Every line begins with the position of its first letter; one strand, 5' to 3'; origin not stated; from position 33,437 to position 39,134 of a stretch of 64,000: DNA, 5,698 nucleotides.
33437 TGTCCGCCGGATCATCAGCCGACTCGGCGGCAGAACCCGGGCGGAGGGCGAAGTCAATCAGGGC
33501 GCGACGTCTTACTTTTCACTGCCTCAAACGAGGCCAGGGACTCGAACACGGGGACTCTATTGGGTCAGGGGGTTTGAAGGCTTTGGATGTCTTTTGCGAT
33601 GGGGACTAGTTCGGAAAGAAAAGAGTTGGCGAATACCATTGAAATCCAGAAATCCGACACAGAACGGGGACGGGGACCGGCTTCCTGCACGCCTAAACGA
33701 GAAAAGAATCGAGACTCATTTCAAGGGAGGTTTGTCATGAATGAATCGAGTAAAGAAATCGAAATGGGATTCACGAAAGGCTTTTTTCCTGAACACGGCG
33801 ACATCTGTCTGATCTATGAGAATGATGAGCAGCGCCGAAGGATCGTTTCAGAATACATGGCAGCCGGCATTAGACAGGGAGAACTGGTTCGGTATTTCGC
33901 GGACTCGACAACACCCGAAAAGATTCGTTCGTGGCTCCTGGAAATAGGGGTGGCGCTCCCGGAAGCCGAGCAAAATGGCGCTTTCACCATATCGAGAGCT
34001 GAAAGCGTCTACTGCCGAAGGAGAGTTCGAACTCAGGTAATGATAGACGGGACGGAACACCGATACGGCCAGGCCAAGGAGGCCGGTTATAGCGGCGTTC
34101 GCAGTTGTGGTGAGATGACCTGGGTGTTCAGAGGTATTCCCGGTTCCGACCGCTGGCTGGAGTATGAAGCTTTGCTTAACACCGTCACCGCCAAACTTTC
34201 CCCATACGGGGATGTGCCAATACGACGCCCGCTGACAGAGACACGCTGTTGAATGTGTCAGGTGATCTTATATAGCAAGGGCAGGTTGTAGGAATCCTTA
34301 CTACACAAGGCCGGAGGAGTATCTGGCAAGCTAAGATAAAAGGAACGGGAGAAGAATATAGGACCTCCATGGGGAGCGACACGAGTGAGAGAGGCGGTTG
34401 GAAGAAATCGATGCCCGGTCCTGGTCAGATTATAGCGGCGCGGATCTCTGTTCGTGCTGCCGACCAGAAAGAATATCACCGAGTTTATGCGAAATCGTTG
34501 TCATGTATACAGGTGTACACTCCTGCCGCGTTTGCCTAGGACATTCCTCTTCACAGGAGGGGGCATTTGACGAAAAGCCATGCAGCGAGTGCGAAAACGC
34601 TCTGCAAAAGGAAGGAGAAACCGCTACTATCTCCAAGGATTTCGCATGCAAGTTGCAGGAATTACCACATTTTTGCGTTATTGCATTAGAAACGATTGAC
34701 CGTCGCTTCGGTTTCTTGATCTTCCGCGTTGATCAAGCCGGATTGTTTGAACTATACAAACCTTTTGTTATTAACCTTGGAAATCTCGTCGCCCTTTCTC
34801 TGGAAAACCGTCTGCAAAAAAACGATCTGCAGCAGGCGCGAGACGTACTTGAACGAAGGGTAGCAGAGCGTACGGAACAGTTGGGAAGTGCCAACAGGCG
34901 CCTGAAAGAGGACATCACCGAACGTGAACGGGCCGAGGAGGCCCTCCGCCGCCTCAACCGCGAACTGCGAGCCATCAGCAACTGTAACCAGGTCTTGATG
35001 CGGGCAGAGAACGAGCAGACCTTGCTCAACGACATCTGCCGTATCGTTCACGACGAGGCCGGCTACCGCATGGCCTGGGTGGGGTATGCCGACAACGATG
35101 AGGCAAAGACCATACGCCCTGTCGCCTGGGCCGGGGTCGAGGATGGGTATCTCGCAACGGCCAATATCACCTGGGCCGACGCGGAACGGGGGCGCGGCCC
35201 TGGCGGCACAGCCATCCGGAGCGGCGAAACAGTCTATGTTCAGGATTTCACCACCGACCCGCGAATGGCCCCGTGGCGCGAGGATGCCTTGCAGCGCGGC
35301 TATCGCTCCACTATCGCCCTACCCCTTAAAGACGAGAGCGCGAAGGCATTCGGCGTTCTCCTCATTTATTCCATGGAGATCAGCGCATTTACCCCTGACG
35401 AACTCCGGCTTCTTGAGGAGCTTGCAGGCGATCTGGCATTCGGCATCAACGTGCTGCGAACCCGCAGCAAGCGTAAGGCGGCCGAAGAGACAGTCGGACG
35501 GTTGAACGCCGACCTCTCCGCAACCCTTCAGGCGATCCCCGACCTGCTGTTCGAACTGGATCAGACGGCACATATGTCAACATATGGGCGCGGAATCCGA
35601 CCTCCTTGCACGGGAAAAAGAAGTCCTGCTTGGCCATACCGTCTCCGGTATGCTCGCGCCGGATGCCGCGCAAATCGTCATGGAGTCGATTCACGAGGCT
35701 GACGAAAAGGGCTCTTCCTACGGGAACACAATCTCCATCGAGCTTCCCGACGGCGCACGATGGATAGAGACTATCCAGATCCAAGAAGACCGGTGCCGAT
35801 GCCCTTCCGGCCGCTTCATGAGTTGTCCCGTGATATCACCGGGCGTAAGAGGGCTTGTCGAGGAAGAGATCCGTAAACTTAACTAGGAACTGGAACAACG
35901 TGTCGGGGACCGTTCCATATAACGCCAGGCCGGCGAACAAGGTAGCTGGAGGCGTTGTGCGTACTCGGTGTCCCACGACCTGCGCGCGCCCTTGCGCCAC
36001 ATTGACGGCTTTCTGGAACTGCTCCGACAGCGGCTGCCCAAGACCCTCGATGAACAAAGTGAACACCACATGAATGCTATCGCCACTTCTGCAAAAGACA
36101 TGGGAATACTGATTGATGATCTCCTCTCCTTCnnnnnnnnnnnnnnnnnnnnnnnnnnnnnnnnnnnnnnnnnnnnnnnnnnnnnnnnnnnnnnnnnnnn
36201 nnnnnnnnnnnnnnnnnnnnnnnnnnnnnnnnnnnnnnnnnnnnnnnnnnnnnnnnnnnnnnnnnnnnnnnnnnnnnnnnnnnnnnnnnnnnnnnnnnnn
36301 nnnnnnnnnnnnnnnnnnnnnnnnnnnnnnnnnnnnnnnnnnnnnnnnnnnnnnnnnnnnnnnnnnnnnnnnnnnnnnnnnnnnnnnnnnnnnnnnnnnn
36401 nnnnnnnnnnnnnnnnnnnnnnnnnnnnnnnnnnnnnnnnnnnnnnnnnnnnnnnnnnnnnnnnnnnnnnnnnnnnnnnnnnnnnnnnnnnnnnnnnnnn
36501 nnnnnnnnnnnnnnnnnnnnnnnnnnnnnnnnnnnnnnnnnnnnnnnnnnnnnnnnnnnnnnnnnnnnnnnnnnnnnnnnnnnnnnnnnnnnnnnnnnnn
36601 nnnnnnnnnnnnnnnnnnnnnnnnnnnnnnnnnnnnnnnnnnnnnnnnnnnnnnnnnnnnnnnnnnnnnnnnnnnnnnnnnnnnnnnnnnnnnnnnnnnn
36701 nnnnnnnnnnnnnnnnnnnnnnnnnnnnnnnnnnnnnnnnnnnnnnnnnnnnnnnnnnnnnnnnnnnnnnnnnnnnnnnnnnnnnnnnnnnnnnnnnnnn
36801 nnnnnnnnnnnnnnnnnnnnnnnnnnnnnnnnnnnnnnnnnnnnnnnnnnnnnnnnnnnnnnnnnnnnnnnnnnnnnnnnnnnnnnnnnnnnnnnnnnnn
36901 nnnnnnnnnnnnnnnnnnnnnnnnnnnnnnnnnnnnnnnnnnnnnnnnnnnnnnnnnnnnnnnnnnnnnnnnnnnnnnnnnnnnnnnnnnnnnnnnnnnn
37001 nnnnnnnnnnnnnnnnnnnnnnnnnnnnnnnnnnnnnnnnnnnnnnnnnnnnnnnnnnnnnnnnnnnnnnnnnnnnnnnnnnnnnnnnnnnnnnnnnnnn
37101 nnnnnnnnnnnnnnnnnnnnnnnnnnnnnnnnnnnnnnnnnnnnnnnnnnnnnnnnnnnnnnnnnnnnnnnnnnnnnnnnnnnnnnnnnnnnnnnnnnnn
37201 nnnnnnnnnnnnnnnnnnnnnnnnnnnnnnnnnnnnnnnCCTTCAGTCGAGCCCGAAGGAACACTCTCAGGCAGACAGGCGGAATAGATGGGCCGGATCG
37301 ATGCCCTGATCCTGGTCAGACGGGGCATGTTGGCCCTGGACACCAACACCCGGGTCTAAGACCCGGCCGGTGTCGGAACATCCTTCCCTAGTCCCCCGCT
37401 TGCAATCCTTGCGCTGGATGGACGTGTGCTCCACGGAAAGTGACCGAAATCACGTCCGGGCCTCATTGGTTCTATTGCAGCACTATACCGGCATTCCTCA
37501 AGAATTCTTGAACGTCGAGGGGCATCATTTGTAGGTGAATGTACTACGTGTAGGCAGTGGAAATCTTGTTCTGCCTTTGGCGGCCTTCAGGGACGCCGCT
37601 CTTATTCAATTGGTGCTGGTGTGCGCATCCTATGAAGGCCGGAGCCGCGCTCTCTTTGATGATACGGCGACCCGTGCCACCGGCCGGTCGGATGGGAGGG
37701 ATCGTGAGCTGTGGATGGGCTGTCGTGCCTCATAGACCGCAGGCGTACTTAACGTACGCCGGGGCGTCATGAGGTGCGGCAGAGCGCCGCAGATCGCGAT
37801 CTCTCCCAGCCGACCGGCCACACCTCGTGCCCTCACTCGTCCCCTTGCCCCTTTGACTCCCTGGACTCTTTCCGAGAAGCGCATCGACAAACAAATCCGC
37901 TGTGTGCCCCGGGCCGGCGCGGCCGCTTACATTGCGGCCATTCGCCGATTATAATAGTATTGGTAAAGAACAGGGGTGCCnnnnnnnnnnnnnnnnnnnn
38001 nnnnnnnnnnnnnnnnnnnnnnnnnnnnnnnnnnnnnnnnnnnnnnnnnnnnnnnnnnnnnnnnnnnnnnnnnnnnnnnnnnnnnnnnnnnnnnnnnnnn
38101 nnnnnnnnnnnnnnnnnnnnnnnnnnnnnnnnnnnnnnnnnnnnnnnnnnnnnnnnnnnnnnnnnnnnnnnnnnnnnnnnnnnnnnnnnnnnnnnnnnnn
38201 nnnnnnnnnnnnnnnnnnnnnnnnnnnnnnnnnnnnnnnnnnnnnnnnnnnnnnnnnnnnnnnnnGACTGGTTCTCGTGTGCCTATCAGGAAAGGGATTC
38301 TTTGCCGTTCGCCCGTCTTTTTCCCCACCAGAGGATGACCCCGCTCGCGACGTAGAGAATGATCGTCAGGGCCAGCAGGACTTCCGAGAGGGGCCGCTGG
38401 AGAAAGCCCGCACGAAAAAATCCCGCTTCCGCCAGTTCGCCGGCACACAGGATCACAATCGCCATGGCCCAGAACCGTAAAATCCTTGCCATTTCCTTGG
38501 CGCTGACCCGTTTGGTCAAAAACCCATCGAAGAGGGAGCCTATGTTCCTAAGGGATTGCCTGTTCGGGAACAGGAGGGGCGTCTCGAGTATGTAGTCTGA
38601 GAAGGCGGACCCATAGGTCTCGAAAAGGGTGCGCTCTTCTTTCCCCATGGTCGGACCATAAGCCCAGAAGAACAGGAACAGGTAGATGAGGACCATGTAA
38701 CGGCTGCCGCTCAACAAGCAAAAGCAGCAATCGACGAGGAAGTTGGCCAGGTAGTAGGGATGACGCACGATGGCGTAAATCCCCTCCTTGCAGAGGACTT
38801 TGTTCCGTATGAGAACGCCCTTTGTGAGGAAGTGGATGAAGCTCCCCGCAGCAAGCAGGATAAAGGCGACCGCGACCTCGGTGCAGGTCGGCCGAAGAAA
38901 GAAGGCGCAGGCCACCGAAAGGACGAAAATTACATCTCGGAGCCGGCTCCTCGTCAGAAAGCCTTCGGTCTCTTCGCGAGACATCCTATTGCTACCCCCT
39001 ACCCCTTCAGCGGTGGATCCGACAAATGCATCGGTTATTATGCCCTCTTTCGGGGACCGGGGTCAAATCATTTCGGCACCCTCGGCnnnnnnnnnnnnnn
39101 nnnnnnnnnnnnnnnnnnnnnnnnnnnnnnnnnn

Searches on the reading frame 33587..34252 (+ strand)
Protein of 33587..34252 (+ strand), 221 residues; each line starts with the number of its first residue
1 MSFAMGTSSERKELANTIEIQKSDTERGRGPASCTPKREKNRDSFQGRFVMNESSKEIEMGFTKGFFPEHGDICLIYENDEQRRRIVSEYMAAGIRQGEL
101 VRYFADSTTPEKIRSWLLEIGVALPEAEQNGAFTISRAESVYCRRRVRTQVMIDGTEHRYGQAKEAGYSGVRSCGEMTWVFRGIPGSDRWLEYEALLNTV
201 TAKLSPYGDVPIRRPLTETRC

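Call 51: search_protein_families(library=pfam, proteins=[window:33587-34252:+], max_evalue=0.01)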
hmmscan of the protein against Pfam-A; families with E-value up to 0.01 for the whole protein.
window:33587-34252:+ (221 aa): 1 family
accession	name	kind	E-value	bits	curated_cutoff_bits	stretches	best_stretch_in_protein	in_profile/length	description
PF14417.12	MEDS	-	3e-25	89.4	29.8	1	73-203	3-134/161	MEDS: MEthanogen/methylotroph, DcmR Sensory domain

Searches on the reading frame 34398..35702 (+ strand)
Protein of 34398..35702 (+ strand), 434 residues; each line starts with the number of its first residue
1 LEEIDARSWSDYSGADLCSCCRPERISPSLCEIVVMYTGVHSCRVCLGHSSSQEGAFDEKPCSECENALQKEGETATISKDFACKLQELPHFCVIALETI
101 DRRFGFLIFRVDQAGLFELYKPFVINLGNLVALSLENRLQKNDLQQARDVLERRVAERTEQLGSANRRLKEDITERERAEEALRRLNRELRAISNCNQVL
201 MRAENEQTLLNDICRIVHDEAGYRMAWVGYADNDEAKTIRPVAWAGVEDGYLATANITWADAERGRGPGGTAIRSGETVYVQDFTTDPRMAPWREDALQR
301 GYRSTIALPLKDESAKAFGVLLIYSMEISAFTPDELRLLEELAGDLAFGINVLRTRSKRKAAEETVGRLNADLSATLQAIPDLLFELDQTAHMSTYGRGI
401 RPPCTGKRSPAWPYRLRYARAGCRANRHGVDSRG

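Call 51: search_protein_families(library=pfam, proteins=[window:34398-35702:+], max_evalue=0.01)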
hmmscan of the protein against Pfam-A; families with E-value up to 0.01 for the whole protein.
window:34398-35702:+ (434 aa): 3 families
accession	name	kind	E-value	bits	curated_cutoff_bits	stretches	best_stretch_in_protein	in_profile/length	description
PF13185.12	GAF_2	-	9.5e-21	74.9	28.6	1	204-350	2-135/136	GAF domain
PF01590.32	GAF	-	3.5e-14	53.9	22.4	1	207-348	3-131/133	GAF domain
PF13492.12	GAF_3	-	5.4e-09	37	27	1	271-350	59-127/129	GAF domain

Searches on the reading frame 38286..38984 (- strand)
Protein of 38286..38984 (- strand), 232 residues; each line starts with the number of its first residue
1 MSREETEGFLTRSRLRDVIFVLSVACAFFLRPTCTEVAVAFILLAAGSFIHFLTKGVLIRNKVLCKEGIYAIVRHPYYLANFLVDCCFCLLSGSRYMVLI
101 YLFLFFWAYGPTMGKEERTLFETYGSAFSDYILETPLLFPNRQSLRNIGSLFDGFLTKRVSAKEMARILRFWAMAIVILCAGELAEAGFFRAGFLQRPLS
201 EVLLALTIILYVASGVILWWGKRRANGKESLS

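Call 51: search_protein_families(library=pfam, proteins=[window:38286-38984:-], max_evalue=0.01)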
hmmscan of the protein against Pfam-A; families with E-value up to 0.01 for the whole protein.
window:38286-38984:- (232 aa): 5 families
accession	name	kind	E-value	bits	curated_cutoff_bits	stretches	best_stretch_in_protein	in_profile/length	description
PF04140.19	ICMT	-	1.6e-06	28.9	24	1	55-120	29-93/95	Isoprenylcysteine carboxyl methyltransferase (ICMT) family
PF04191.18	PEMT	-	7.8e-05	23.5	25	1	42-126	20-104/105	Phospholipid methyltransferase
PF07298.16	NnrU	-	0.0024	18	24.7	1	36-118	76-145/188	NnrU protein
PF01222.22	ERG4_ERG24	-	0.0025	17.1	27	1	53-107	340-394/432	Ergosterol biosynthesis ERG4/ERG24 family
PF06966.17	DUF1295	-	0.0033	17.4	20.4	1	63-102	154-193/235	Protein of unknown function (DUF1295)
